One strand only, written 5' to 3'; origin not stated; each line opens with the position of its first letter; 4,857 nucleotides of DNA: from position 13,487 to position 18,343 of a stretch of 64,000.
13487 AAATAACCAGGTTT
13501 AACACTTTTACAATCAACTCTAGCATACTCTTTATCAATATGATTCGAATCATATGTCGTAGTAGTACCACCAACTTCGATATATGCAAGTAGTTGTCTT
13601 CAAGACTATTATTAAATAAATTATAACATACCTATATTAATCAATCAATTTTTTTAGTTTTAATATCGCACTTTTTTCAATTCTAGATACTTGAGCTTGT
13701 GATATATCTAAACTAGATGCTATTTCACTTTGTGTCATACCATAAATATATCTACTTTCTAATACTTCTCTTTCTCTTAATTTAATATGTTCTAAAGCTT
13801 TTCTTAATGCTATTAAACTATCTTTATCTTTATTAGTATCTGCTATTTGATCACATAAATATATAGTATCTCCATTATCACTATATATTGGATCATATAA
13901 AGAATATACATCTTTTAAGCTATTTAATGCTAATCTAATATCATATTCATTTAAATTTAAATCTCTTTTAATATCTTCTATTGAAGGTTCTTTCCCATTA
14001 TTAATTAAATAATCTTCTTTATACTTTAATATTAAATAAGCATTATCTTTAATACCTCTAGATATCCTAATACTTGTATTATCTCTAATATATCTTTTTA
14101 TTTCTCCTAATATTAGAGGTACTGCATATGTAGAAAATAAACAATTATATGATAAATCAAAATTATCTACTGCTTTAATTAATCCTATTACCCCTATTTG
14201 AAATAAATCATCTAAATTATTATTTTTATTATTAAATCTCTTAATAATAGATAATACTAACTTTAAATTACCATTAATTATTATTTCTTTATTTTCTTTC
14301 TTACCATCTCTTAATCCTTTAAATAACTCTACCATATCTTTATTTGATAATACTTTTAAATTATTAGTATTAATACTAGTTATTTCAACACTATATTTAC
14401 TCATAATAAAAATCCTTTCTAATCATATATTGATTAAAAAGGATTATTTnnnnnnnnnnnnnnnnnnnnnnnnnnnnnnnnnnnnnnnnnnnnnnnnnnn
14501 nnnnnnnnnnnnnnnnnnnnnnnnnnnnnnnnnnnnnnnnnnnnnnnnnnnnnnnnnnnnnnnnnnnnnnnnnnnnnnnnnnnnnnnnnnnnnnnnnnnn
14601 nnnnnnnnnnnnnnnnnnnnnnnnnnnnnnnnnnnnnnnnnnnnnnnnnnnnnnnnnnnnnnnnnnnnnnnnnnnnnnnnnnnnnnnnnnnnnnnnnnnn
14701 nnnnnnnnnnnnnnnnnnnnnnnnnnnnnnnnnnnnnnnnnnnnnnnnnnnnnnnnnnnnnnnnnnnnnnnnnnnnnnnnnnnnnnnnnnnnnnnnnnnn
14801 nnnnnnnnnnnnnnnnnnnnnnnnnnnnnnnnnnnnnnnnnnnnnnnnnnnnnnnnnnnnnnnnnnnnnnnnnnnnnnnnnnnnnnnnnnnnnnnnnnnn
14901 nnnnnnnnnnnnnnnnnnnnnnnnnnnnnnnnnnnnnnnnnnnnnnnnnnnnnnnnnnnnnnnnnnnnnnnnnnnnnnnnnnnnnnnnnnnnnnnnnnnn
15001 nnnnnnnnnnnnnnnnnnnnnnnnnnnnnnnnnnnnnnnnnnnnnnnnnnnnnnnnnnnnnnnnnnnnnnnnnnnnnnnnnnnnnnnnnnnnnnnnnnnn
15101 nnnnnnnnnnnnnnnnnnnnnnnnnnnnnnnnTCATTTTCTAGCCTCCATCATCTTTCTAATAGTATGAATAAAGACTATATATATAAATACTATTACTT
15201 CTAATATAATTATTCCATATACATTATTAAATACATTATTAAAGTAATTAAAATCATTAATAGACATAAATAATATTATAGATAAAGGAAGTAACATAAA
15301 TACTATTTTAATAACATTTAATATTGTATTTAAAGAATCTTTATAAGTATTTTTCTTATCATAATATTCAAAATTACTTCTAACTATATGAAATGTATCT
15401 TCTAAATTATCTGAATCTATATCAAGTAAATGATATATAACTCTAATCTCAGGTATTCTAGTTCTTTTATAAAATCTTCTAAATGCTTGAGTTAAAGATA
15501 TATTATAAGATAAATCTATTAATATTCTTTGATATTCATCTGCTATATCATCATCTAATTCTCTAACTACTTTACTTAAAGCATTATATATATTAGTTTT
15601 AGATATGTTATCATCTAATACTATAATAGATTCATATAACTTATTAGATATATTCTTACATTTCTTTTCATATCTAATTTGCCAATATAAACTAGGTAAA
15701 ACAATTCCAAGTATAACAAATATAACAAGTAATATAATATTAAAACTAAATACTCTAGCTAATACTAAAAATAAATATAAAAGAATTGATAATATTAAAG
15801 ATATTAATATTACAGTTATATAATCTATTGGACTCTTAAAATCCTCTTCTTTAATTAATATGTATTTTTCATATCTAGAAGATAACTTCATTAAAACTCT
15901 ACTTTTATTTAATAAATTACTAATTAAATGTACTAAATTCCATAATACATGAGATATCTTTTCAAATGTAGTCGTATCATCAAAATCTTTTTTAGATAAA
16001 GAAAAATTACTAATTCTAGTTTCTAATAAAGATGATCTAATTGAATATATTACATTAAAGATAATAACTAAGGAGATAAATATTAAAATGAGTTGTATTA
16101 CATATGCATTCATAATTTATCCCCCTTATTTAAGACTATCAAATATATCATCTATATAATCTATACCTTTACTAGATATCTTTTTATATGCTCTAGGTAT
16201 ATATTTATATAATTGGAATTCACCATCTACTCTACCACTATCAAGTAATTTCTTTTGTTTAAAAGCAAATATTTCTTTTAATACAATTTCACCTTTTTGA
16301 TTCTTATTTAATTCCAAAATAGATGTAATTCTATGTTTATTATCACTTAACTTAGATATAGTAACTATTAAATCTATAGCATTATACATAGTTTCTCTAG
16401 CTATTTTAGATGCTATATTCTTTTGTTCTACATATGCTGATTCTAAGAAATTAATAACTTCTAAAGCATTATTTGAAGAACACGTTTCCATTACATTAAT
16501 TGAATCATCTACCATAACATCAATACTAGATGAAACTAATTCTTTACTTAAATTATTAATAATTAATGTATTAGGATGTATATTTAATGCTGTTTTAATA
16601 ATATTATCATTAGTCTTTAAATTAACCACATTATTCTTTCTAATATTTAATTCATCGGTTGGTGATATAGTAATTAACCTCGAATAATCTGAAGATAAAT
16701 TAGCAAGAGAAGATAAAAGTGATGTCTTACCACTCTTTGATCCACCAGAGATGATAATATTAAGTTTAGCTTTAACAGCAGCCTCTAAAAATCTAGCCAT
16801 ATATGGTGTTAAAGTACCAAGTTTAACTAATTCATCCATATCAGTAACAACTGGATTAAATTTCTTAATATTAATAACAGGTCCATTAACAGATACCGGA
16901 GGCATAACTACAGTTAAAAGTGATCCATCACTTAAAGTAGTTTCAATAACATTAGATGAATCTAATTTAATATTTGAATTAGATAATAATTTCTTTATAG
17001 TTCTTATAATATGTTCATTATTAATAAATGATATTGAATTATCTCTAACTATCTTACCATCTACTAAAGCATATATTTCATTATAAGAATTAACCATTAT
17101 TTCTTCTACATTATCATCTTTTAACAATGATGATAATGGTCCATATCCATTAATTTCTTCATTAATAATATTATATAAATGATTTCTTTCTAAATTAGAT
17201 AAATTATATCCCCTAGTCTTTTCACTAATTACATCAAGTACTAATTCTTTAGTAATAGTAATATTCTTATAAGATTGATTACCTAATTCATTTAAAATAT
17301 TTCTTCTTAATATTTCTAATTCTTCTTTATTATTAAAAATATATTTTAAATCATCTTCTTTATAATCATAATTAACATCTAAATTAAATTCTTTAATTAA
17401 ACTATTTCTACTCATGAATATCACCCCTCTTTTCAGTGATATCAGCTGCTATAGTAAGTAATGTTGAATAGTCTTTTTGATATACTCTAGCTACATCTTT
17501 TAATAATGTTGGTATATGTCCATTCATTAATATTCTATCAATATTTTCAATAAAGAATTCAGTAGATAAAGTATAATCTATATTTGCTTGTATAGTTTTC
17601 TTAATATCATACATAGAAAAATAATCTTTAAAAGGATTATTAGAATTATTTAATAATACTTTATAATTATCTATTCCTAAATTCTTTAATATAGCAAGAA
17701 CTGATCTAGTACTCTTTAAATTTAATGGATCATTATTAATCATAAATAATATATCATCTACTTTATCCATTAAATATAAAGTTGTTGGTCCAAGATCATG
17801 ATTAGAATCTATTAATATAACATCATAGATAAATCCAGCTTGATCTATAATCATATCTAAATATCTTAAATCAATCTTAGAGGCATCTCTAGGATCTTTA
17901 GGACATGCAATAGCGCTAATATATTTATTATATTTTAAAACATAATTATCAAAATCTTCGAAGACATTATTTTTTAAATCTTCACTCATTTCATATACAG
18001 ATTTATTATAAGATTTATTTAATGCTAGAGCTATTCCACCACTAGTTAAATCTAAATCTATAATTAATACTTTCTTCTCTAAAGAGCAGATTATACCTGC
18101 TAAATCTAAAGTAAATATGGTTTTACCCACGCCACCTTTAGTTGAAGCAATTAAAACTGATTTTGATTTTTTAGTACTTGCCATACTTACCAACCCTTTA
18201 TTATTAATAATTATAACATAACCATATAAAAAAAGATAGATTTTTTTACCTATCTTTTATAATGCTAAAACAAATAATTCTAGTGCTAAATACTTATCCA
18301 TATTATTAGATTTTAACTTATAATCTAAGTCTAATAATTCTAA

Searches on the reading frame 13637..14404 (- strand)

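Call 28: search_protein_families(library=pfam, proteins=[window:13637-14404:-], max_evalue=0.01)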
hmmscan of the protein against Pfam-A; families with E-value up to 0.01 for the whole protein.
window:13637-14404:- (255 aa): 9 families
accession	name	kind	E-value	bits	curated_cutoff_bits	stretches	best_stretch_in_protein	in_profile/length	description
PF04542.20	Sigma70_r2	-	2.3e-14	53.3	24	1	43-110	2-69/71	Sigma-70 region 2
PF04545.22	Sigma70_r4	-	9.4e-14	51.1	24.1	1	203-252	1-50/50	Sigma-70, region 4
PF08281.18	Sigma70_r4_2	-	7.6e-08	32.3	25.7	1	199-239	3-43/54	Sigma-70, region 4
PF01381.28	HTH_3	-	0.00013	22.3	23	1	222-252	9-40/55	Helix-turn-helix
PF04539.22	Sigma70_r3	-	0.0003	21.3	25.3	0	127-176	8-57/78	Sigma-70 region 3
PF07638.17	Sigma70_ECF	-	0.0014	19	21.1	1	191-241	117-170/185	ECF sigma factor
PF00196.25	GerE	-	0.0034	17.4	23.5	1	210-250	6-45/57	Bacterial regulatory proteins, luxR family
PF21580.3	SelB_WHD3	-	0.0077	16.8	27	1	21-56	2-38/51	Elongation factor SelB, third winged-helix domain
PF24034.1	DUF7343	-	0.0077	16.5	27.6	0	223-242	19-38/62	Domain of unknown function (DUF7343)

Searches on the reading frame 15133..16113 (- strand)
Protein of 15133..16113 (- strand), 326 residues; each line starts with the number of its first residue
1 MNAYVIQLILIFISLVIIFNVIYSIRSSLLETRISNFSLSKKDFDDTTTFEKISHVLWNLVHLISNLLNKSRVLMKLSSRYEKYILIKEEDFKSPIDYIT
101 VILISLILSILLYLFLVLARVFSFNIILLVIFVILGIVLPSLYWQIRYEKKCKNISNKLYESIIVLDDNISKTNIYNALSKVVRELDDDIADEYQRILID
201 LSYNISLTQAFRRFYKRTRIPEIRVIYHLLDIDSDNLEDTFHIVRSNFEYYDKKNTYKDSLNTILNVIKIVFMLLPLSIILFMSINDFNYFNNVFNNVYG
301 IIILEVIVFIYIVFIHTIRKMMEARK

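Call 28: search_protein_families(library=pfam, proteins=[window:15133-16113:-], max_evalue=0.01)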
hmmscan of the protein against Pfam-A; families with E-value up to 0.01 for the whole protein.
window:15133-16113:- (326 aa): 1 family
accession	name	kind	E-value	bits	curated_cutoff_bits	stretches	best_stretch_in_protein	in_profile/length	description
PF08570.15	DUF1761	-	0.0014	19.3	31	1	88-151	35-99/123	Protein of unknown function (DUF1761)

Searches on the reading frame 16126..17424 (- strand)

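Call 28: search_protein_families(library=pfam, proteins=[window:16126-17424:-], max_evalue=0.01)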
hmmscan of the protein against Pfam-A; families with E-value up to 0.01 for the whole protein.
window:16126-17424:- (432 aa): 1 family
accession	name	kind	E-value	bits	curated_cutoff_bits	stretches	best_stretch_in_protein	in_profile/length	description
PF00437.27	T2SSE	-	8.4e-14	51.4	24.9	1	93-341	4-269/370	Type II/IV secretion system protein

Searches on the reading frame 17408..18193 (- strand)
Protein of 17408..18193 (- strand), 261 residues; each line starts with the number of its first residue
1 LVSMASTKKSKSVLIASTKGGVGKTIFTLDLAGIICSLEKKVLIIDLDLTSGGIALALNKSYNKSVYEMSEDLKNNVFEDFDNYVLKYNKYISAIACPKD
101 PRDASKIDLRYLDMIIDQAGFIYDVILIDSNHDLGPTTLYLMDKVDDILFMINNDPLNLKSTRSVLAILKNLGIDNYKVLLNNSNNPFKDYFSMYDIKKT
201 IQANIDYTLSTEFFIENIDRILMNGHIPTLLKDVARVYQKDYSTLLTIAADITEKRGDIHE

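Call 28: search_protein_families(library=pfam, proteins=[window:17408-18193:-], max_evalue=0.01)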
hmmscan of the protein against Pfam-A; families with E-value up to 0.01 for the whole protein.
window:17408-18193:- (261 aa): 4 families
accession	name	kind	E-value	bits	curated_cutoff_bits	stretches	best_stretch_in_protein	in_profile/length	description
PF13614.12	AAA_31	-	7.9e-11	42.6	27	1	11-171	2-166/177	AAA domain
PF01656.29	CbiA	-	4.3e-09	36.8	25.4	1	14-158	2-54/125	CobQ/CobB/MinD/ParA nucleotide binding domain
PF10609.15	ParA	-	3.2e-07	30.5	27.1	1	11-62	4-55/246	NUBPL iron-transfer P-loop NTPase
PF02374.21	ArsA_ATPase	-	0.0019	17.9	24.3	0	13-50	3-40/305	Anion-transporting ATPase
